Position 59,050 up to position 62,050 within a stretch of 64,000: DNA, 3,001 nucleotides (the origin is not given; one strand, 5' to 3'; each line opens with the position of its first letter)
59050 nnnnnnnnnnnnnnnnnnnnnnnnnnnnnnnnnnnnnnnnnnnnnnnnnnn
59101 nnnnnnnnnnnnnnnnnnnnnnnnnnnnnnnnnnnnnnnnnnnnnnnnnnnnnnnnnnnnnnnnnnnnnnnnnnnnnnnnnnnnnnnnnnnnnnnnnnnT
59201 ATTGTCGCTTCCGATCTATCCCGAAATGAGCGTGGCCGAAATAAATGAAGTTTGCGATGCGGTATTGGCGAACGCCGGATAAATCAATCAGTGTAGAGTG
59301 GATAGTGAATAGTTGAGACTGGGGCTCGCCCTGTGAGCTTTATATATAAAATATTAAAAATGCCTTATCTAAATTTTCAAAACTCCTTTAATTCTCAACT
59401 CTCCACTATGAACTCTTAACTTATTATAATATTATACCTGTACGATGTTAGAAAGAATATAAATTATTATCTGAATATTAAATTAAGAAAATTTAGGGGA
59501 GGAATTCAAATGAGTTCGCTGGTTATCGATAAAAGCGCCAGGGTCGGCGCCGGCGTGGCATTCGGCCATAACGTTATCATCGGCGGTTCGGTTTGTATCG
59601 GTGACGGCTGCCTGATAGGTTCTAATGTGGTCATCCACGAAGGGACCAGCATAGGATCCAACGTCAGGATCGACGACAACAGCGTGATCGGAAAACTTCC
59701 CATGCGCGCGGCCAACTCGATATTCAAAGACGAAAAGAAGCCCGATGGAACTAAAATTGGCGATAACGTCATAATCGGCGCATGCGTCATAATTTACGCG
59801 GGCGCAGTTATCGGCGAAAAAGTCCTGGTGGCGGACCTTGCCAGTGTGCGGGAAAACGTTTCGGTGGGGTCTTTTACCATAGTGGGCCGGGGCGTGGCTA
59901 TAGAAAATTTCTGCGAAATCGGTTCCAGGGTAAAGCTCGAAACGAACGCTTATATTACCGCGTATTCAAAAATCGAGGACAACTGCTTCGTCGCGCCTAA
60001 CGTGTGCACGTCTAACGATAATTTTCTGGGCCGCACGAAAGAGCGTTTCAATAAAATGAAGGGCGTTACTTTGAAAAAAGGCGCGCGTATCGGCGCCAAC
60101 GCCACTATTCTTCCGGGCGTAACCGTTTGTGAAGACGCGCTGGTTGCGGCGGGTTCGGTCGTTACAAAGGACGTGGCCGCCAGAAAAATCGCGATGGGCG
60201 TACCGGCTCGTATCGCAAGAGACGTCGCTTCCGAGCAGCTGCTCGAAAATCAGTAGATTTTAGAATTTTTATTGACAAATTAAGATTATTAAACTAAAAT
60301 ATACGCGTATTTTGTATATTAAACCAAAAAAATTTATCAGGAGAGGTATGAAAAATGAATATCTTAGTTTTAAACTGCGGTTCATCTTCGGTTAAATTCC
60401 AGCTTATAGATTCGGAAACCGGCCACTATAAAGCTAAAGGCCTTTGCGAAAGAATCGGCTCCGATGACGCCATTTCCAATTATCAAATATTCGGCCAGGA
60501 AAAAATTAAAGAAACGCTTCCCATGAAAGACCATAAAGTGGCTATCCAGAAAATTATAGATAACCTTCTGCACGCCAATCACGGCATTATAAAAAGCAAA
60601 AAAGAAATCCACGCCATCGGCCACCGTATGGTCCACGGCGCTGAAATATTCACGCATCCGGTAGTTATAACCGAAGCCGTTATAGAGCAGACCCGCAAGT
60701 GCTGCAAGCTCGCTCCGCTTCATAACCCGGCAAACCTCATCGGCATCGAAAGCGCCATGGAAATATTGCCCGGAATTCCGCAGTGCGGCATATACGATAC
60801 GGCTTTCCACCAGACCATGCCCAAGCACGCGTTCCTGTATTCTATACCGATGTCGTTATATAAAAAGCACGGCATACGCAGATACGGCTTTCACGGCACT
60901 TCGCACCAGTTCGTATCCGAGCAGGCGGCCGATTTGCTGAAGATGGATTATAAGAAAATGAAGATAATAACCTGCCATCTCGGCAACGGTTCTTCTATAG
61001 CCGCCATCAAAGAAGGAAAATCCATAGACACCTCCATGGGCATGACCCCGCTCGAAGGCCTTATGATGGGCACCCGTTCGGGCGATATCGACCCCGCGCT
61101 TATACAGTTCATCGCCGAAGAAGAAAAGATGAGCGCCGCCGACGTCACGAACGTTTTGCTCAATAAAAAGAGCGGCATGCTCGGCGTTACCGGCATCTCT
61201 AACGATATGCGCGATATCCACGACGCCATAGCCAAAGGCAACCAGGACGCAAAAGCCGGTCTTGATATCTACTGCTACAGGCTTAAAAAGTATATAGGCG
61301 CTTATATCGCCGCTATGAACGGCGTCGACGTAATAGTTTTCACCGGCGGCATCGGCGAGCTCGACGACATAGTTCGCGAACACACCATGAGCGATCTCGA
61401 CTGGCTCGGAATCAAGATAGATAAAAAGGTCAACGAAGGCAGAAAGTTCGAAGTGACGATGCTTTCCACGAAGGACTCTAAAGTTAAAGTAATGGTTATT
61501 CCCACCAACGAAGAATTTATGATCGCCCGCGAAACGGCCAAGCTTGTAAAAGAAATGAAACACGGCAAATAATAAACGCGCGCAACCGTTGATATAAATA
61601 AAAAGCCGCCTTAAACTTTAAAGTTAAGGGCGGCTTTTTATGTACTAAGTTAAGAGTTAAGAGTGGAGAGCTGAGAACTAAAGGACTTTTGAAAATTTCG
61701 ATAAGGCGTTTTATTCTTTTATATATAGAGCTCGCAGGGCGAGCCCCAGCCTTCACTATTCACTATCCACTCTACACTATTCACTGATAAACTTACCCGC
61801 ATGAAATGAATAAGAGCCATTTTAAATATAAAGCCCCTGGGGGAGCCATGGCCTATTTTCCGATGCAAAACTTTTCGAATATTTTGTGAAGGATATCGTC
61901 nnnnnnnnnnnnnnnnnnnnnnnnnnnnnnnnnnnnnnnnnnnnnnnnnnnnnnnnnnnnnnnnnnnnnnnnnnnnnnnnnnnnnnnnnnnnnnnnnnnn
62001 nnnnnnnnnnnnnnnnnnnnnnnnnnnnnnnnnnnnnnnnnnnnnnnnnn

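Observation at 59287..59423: Each repeat unit is itself a hairpin-forming, MITE-like element in 3'-UTR sense orientation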

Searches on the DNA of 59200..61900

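Call 33: search_rna_families(source=window, start=59200, end=61900, threshold=evalue, max_evalue=10)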
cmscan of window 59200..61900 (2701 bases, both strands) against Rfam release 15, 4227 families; matches with E-value up to 10: 5.
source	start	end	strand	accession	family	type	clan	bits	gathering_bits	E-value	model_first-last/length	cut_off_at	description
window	61593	61646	-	RF03940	MIR9563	Gene; miRNA;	-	25.2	90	0.087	1-127/127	no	MIR9563 microRNA precursor family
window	61594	61648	+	RF02362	Yfr10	Gene; sRNA;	-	25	43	0.9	1-78/78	no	Cyanobacterial functional RNA 10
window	61593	61646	+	RF03940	MIR9563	Gene; miRNA;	-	23.3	90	0.26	1-127/127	no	MIR9563 microRNA precursor family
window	61108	61138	+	RF01100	PK-BYV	Cis-reg;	-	15.8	50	5.8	1-40/40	no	3'-terminal pseudoknot in BYV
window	61743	61770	-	RF01134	sR30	Gene; snRNA; snoRNA; CD-box;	-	13.5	38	3.5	1-57/57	no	Small nucleolar RNA sR30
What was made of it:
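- On Any Rfam family: Only chance-level hits appear at E up to 10, and none lies on the element core (call 33).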
